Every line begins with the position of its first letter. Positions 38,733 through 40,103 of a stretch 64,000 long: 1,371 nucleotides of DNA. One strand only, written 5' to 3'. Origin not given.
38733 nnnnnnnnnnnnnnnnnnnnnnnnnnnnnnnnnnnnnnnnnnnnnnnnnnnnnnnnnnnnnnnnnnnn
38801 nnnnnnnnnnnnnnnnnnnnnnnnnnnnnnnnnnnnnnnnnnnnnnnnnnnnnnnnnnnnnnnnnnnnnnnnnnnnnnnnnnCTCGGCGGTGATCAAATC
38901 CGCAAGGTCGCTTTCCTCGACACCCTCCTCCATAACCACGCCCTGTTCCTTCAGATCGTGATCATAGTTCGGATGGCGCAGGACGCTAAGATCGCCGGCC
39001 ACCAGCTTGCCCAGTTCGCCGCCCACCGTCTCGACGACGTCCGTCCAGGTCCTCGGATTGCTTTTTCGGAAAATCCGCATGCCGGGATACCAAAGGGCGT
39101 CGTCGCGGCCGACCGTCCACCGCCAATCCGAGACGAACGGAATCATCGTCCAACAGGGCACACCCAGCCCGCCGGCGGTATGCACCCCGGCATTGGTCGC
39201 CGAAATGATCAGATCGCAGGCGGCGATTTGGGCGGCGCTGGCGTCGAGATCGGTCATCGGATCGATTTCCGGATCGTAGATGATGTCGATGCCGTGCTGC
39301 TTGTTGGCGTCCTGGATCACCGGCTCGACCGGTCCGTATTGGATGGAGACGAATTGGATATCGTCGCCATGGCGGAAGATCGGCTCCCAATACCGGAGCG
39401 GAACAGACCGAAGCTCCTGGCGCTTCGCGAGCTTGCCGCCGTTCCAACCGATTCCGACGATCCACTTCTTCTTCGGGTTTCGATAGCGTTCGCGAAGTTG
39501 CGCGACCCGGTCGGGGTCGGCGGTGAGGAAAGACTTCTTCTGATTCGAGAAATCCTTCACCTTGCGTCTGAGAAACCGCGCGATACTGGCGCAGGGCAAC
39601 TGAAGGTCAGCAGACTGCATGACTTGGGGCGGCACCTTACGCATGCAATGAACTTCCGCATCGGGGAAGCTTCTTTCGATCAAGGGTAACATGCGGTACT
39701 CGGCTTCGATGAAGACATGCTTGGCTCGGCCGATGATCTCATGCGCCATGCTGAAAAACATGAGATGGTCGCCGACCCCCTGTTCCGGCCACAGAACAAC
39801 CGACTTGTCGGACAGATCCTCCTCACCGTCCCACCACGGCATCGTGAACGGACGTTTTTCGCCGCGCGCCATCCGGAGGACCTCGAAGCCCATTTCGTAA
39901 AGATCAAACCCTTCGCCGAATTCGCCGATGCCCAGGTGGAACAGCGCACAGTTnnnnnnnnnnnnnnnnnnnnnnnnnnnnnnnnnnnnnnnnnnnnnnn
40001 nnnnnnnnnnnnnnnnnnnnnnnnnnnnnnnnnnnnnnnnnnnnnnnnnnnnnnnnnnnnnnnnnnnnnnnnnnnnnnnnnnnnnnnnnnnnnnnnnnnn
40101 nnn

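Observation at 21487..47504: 26-kb co-directional array linking a giant RTX protein, TPR-glycosyltransferases, a T1SS pair and glycan biosynthesis genes, with translational coupling of the T1SS to kpsF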

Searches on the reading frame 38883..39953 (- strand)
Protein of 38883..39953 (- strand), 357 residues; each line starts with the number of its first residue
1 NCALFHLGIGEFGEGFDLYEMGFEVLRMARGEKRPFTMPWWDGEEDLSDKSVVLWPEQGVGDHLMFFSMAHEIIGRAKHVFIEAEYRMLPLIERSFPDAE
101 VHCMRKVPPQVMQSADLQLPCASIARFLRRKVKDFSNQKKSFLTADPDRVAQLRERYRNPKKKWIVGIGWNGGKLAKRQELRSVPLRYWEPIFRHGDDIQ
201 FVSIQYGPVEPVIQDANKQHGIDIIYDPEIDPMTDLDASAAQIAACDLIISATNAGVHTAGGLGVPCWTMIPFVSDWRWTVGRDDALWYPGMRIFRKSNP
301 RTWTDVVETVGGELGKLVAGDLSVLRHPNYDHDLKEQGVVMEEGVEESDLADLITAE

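Call 18: search_protein_families(library=pfam, max_evalue=1, proteins=[window:38883-39953:-])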
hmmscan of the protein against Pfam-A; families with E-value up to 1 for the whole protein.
seq(357 aa): 0 families

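Call 19: search_solved_structures(query=window:38988-39953:-, max_evalue=10)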
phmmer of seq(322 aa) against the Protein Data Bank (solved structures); distinct sequences matched with E-value up to 10: 3.
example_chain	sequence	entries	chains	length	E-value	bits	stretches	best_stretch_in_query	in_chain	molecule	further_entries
1ude_A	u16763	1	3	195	0.015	17.3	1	132-186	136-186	Inorganic pyrophosphatase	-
1twl_A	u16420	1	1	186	0.035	16.2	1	133-186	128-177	Inorganic pyrophosphatase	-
9fq7_4L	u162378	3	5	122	0.14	14.2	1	261-294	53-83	Cytochrome c oxidase subunit 7A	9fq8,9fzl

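Call 37: find_homologous_proteins(query=window:38988-39953:-, max_evalue=1e-10)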
Query seq(322 aa) (322 aa): 13 proteins with E <= 1e-10 among 1426 candidates.
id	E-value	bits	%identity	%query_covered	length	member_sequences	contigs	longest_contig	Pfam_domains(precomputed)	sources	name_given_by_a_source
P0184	4.4e-82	294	45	100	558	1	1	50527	PF13431.13,PF23914.2,PF13414.13,PF13176.13,PF13428.13,PF13374.13,PF07721.21,PF14559.13,PF13371.13,PF00515.35,PF13424.13,PF13432.13,PF13181.13,PF07719.24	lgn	-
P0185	1.1e-61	227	37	99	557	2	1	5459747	PF13431.13,PF13414.13,PF13428.13,PF25064.2,PF13374.13,PF14559.13,PF13371.13,PF00515.35,PF13424.13,PF13432.13,PF13181.13,PF07719.24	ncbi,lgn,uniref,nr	ncbi:tetratricopeptide repeat protein [Thalassobaculum sp. OXR-137]|uniref:tetratricopeptide repeat-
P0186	1.4e-61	226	36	99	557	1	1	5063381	PF14559.13,PF13431.13,PF13414.13,PF13371.13,PF00515.35,PF13424.13,PF13432.13,PF13428.13,PF13181.13,PF07719.24,PF13374.13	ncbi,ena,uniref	ncbi:tetratricopeptide repeat protein [Thalassobaculum sp.]|uniref:tetratricopeptide repeat-containi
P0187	1.1e-57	214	36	99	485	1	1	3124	-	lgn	-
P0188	4.4e-56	208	36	99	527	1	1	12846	PF03704.24,PF13431.13,PF23914.2,PF13414.13,PF13176.13,PF13428.13,PF13374.13,PF14559.13,PF24575.2,PF02259.30,PF13371.13,PF00515.35,PF12895.14,PF13424.13,PF13432.13,PF13181.13,PF14561.13,PF07719.24,PF13174.13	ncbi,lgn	-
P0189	6.0e-36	142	33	98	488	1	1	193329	PF14559.13,PF00515.35,PF13424.13,PF13176.13,PF13432.13,PF13428.13,PF07719.24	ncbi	-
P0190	4.7e-30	123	31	98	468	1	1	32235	PF25063.1,PF13431.13,PF23914.2,PF13414.13,PF13176.13,PF13428.13,PF14559.13,PF00515.35,PF12895.14,PF13424.13,PF13432.13,PF09295.17,PF13181.13,PF07719.24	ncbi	-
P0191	3.0e-27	113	30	95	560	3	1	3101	PF03704.24,PF13431.13,PF23914.2,PF25062.2,PF13414.13,PF13176.13,PF13428.13,PF13374.13,PF07721.21,PF14559.13,PF13371.13,PF00515.35,PF22860.3,PF12895.14,PF13424.13,PF13432.13,PF13429.13,PF13181.13,PF01239.29,PF07719.24,PF13174.13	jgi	-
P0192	2.6e-24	104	27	96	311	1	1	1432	-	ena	-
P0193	3.9e-24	103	28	97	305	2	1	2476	PF01075.24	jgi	jgi:hypothetical protein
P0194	1.3e-23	102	26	98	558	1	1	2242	PF13431.13,PF23914.2,PF13414.13,PF13176.13,PF13428.13,PF13374.13,PF07721.21,PF14559.13,PF13371.13,PF00515.35,PF12895.14,PF13424.13,PF13432.13,PF13181.13,PF07719.24,PF13174.13,PF20308.5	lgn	-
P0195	1.1e-19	89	27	95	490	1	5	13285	PF13431.13,PF23914.2,PF13414.13,PF13176.13,PF13428.13,PF14559.13,PF13371.13,PF00515.35,PF13424.13,PF13432.13,PF13181.13,PF07719.24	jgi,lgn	jgi:tetratricopeptide (TPR) repeat protein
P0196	5.4e-19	86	28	84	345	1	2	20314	-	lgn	-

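Call 38: find_encoding_contigs(protein=P0184, flank=10000, max_places=2)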
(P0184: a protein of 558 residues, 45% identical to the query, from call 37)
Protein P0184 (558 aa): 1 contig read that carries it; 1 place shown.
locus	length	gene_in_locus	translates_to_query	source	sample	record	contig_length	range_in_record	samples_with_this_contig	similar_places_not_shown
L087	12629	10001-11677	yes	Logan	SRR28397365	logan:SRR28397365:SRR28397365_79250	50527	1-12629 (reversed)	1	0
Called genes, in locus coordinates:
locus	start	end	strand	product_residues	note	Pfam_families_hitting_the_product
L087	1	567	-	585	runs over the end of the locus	PF00664:ABC_membrane, PF00005:ABC_tran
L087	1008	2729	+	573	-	PF07021:MetW (weak), PF13489:Methyltransf_23, PF08241:Methyltransf_11, PF08242:Methyltransf_12, PF13649:Methyltransf_25 (weak), PF13847:Methyltransf_31 (weak), PF13692:Glyco_trans_1_4, PF13524:Glyco_trans_1_2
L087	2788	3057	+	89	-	-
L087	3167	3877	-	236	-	PF01501:Glyco_transf_8 (weak)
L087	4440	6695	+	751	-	-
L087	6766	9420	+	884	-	PF07719:TPR_2 (faint), PF09295:ChAPs (faint), PF13432:TPR_16 (weak), PF14559:TPR_19, PF25063:ARM_TT21_C (weak), PF13432:TPR_16 (weak), PF00515:TPR_1 (weak), PF14559:TPR_19 (weak), +13 more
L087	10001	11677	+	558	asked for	PF13424:TPR_12 (weak), PF13431:TPR_17 (weak), PF14559:TPR_19 (weak), PF13414:TPR_11, PF13432:TPR_16, PF00515:TPR_1, PF07719:TPR_2, PF13414:TPR_11, +10 more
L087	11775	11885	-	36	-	-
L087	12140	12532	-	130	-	PF13340:DUF4096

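Call 39: find_encoding_contigs(protein=P0185, flank=10000, max_places=2)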
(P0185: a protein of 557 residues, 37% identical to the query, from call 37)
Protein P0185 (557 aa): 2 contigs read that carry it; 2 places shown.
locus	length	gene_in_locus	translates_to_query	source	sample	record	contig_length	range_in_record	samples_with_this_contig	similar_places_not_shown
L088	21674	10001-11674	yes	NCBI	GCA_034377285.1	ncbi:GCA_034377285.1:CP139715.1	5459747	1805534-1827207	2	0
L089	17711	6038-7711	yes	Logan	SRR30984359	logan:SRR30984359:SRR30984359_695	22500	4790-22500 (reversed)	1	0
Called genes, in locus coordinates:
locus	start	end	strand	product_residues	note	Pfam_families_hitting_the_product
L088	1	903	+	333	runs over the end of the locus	PF05050:Methyltransf_21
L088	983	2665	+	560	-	PF00534:Glycos_transf_1, PF13692:Glyco_trans_1_4, PF13524:Glyco_trans_1_2 (faint)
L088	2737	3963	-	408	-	PF01266:DAO (weak), PF01593:Amino_oxidase (weak), PF13450:NAD_binding_8, PF03275:GLF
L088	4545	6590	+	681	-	-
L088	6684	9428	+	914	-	PF12895:ANAPC3 (faint), PF13424:TPR_12 (faint), PF13432:TPR_16 (faint), PF23914:TPR_CcmH_CycH (faint), PF00515:TPR_1 (faint), PF07719:TPR_2 (faint), PF13181:TPR_8 (faint), PF14559:TPR_19 (weak), +3 more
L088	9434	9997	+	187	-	-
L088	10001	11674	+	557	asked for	PF00515:TPR_1 (faint), PF07719:TPR_2 (faint), PF13181:TPR_8 (faint), PF13371:TPR_9 (faint), PF13374:TPR_10 (faint), PF13414:TPR_11 (faint), PF13424:TPR_12 (faint), PF14559:TPR_19 (weak), +4 more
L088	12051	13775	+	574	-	PF00664:ABC_membrane, PF00005:ABC_tran, PF13304:AAA_21 (faint)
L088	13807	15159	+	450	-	PF25984:BSH_YknX (faint), PF25994:HH_AprE, PF26002:Beta-barrel_AprE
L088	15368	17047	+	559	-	-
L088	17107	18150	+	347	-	PF01370:Epimerase, PF04321:RmlD_sub_bind (weak), PF16363:GDP_Man_Dehyd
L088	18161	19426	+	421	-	PF08421:Methyltransf_13, PF13489:Methyltransf_23, PF08484:Methyltransf_14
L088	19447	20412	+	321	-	PF01370:Epimerase, PF04321:RmlD_sub_bind, PF16363:GDP_Man_Dehyd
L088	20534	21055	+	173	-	PF01583:APS_kinase, PF06414:Zeta_toxin (weak), PF13671:AAA_33 (weak)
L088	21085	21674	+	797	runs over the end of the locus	PF01326:PPDK_N, PF00391:PEP-utilizers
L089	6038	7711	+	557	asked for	PF00515:TPR_1 (faint), PF07719:TPR_2 (faint), PF13181:TPR_8 (faint), PF13371:TPR_9 (faint), PF13374:TPR_10 (faint), PF13414:TPR_11 (faint), PF13424:TPR_12 (faint), PF14559:TPR_19 (weak), +4 more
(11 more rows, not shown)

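Call 43: find_encoding_contigs(protein=P0189, flank=10000, max_places=1)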
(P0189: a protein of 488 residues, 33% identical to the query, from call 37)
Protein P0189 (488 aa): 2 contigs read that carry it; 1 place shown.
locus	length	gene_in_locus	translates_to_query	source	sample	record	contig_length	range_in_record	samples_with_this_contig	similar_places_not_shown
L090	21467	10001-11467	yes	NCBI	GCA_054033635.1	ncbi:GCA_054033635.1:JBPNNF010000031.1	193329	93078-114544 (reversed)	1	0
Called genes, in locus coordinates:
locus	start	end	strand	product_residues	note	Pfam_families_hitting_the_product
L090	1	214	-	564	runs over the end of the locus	-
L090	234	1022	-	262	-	PF10609:ParA, PF01656:CbiA, PF06564:CBP_BcsQ (weak), PF13614:AAA_31 (weak)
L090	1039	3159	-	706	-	PF00771:FHIPEP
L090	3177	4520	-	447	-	PF00158:Sigma54_activat, PF14532:Sigma54_activ_2, PF07728:AAA_5, PF25601:AAA_lid_14, PF02954:HTH_8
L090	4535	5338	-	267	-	PF01618:MotA_ExbB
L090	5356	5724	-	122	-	PF01052:FliMN_C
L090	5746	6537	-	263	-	-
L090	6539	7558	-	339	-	PF03448:MgtE_N (faint), PF14842:FliG_N, PF14841:FliG_M, PF01706:FliG_C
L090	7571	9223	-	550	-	PF01514:YscJ_FliF, PF08345:YscJ_FliF_C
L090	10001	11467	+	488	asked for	PF07719:TPR_2 (faint), PF13176:TPR_7 (faint), PF13424:TPR_12 (faint), PF13428:TPR_14 (faint), PF13432:TPR_16 (faint), PF14559:TPR_19 (faint), PF00515:TPR_1 (faint)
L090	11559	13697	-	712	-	PF00460:Flg_bb_rod (weak), PF22692:LlgE_F_G_D1, PF07559:FlgE_D2 (weak), PF06429:Flg_bbr_C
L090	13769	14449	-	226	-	PF03963:FlgD, PF13860:FlgD_ig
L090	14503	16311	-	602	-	PF02120:Flg_hook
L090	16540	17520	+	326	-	PF01408:GFO_IDH_MocA, PF02894:GFO_IDH_MocA_C, PF22725:GFO_IDH_MocA_C3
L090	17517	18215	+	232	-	PF02348:CTP_transf_3, PF12804:NTP_transf_3 (faint)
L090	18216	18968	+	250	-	PF00106:adh_short, PF13561:adh_short_C2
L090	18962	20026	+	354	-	PF03102:NeuB, PF08666:SAF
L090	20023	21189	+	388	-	PF02350:Epimerase_2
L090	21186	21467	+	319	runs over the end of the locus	-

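Call 44: find_encoding_contigs(protein=P0190, flank=10000, max_places=1)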
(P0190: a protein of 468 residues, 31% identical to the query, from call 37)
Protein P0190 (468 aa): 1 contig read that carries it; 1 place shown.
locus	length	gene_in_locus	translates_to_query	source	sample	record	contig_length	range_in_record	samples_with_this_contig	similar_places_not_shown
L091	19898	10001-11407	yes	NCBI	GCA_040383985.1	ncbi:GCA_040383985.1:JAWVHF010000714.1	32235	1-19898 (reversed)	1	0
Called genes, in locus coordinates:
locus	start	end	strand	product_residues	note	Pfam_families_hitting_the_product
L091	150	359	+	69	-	-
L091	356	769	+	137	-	PF20901:Sf6_terminase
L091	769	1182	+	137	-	-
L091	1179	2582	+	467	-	-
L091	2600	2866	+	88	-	-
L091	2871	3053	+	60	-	-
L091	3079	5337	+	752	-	PF23899:SU10_portal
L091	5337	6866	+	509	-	-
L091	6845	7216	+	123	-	-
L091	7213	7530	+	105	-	-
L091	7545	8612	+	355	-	-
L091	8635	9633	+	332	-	PF17236:SU10_MCP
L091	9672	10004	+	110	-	-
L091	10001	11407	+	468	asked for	PF09295:ChAPs (faint), PF12895:ANAPC3 (faint), PF25063:ARM_TT21_C (weak), PF00515:TPR_1 (faint), PF07719:TPR_2 (faint), PF13176:TPR_7 (faint), PF13181:TPR_8 (faint), PF14559:TPR_19 (weak), +6 more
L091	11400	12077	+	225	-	PF00551:Formyl_trans_N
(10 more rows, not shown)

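Call 45: find_encoding_contigs(protein=P0188, flank=10000, max_places=1)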
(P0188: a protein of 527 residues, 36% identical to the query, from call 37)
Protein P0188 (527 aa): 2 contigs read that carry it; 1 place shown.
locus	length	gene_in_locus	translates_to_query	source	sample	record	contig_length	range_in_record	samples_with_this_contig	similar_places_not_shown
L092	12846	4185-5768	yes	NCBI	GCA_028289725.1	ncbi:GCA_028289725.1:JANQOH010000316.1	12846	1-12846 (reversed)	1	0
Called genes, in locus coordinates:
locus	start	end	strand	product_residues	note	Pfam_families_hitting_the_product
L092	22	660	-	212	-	PF01066:CDP-OH_P_transf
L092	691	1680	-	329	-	PF01073:3Beta_HSD, PF01370:Epimerase, PF02719:Polysacc_synt_2 (weak), PF04321:RmlD_sub_bind, PF05368:NmrA, PF13460:NAD_binding_10, PF16363:GDP_Man_Dehyd, PF07993:NAD_binding_4, +1 more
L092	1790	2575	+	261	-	PF00596:Aldolase_II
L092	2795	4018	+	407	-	-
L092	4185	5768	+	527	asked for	PF13174:TPR_6 (faint), PF13424:TPR_12 (faint), PF02259:FAT (weak), PF12895:ANAPC3, PF13432:TPR_16 (weak), PF14559:TPR_19 (weak), PF13414:TPR_11 (weak), PF13432:TPR_16, +12 more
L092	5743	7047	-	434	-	PF00202:Aminotran_3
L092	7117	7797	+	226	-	PF13500:AAA_26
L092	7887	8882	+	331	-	PF04055:Radical_SAM, PF06968:BATS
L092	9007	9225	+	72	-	PF00364:Biotin_lipoyl, PF25917:BSH_RND (faint), PF25973:BSH_CzcB (faint), PF25984:BSH_YknX (faint)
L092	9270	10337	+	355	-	PF01370:Epimerase, PF04321:RmlD_sub_bind (weak), PF16363:GDP_Man_Dehyd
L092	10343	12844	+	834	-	?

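Call 53: predict_structure(alignment_id=A3)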
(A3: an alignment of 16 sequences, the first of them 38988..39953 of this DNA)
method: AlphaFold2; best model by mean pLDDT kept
length: 322 residues; sequences in the alignment: 16
mean_pLDDT: 91.5   pTM: 0.91
mean pLDDT of the five models: 91.5, 91.0, 90.9, 90.9, 90.8
residues with pLDDT >= 90: 239; 70-90: 73; 50-70: 6; < 50: 4
segments of 3 or more residues with pLDDT < 50: 175-178
pLDDT, mean of each block of 10 residues (from residue 1): 89 92 86 84 94 90 93 96 95 98 88 91 91 84 97 97 97 58 90 97 93 96 95 95 98 94 97 84 90 92 94 96 82
secondary structure, 60 per line:
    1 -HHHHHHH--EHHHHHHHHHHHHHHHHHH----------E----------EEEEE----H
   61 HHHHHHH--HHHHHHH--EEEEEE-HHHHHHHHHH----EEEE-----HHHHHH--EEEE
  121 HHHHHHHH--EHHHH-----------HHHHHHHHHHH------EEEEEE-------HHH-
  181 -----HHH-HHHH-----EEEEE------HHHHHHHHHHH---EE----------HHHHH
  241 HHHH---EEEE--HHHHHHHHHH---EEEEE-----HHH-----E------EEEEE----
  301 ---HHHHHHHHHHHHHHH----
elements in order: H2-8 H12-29 E51-55 H60-67 H70-76 E79-84 H86-95 E100-103 H109-114 E117-120 H121-128 H132-135 H147-157 E164-169 H190-193 E199-203 H210-220 H236-244 E248-251 H254-263 E267-271 E292-296 H304-318

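Call 56: fold_search(model_id=the predicted structure, library=pdb)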
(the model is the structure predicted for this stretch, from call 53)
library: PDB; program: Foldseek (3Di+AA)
matches with E <= 10: 1703; with E <= 0.001: 65
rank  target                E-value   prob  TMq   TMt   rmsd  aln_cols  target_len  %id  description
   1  1psw                  8.2e-09  1.00  0.59  0.58   5.4       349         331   12  Structure of E. coli ADP-heptose lps heptosyltransferase II (released 2003-07-08)
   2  3tov_A                3.4e-08  1.00  0.57  0.54   7.3       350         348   12  The crystal structure of the glycosyl transferase family 9 from Veillonella parvula DSM 2008 (released 2011-09-21)
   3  3tov_B                1.6e-07  1.00  0.59  0.55   6.2       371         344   12  The crystal structure of the glycosyl transferase family 9 from Veillonella parvula DSM 2008 (released 2011-09-21)
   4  6dfe_B                3.6e-07  1.00  0.53  0.53   7.1       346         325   11  The structure of a ternary complex of E. coli WaaC (released 2018-09-05)
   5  2h1h_A                5.7e-07  1.00  0.53  0.53   7.1       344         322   12  E. coli heptosyltransferase WaaC with ADP-2-deoxy-2-fluoro heptose (released 2007-05-22)
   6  2h1f_A                3.2e-06  1.00  0.52  0.53   7.1       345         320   11  E. coli heptosyltransferase WaaC with ADP (released 2007-05-22)
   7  2gt1_A                4.5e-06  1.00  0.56  0.56   6.8       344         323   11  E. coli heptosyltransferase WaaC. (released 2007-05-01)
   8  4rap_J                6.8e-06  1.00  0.50  0.43   6.0       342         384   12  Crystal structure of bacterial iron-containing dodecameric glycosyltransferase TibC from enterotoxigenic E.coli H10407 (released 2014-10-29)
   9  4rap_H                7.7e-06  1.00  0.47  0.41   7.4       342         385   12  Crystal structure of bacterial iron-containing dodecameric glycosyltransferase TibC from enterotoxigenic E.coli H10407 (released 2014-10-29)
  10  2gt1_B                9.8e-06  1.00  0.50  0.53   7.5       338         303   11  E. coli heptosyltransferase WaaC. (released 2007-05-01)
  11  9grx_1                1.0e-05  1.00  0.53  0.44   8.1       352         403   12  NDH-PSI-LHCI supercomplex from S. oleracea (released 2025-02-12)
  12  2h1h_B                1.1e-05  1.00  0.49  0.50   7.3       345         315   12  E. coli heptosyltransferase WaaC with ADP-2-deoxy-2-fluoro heptose (released 2007-05-22)
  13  4rap_E                1.1e-05  1.00  0.48  0.41   8.0       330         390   12  Crystal structure of bacterial iron-containing dodecameric glycosyltransferase TibC from enterotoxigenic E.coli H10407 (released 2014-10-29)
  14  4rap_D                1.7e-05  1.00  0.45  0.39   8.1       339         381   10  Crystal structure of bacterial iron-containing dodecameric glycosyltransferase TibC from enterotoxigenic E.coli H10407 (released 2014-10-29)
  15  4rap_B                2.2e-05  1.00  0.45  0.39   8.1       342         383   10  Crystal structure of bacterial iron-containing dodecameric glycosyltransferase TibC from enterotoxigenic E.coli H10407 (released 2014-10-29)
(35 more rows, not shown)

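Call 68: find_related_loci(query=A3, collection=metagenome_contigs, flank=10000)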
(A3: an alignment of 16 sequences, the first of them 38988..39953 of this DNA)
Query A3 (322 aa) in metagenome_contigs; peptide patterns used: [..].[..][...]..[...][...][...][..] (x = any residue, [..] = any of these).
600 stretches matched a pattern (row limit reached: there are more); 585 encode a relative of the query (tblastn E <= 1e-3); the best 80 are kept; 80 distinct loci.
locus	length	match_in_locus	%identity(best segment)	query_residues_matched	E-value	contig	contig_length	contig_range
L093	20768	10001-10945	39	1-318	8e-66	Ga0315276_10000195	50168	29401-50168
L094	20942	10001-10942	37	1-316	2e-63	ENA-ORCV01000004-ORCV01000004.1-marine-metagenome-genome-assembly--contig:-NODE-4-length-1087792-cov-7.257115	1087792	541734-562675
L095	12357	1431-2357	37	1-311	3e-63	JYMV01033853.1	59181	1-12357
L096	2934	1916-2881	33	1-321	3e-63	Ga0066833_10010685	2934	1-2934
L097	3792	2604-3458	37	32-314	4e-62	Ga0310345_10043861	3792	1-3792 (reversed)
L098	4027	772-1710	36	1-316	2e-61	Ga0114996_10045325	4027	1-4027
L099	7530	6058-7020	36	1-318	5e-60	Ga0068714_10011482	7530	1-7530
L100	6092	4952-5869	35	7-316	2e-59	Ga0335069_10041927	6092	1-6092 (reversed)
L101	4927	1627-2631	35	1-320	3e-59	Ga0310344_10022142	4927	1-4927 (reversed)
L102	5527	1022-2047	34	1-316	1e-57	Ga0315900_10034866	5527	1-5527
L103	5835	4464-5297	37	33-316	4e-56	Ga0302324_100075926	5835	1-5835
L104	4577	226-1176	35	1-318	6e-56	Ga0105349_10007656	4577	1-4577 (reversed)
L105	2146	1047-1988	38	1-318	5e-57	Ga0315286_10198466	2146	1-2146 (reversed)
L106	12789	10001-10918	36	3-314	2e-55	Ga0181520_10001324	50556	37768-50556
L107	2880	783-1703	34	1-316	2e-55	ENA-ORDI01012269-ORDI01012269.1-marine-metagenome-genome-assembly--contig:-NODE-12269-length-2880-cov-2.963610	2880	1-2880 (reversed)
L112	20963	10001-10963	33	3-321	4e-52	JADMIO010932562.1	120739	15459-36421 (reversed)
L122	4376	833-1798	33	1-320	3e-49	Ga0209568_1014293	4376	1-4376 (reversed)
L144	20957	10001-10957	32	1-318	1e-45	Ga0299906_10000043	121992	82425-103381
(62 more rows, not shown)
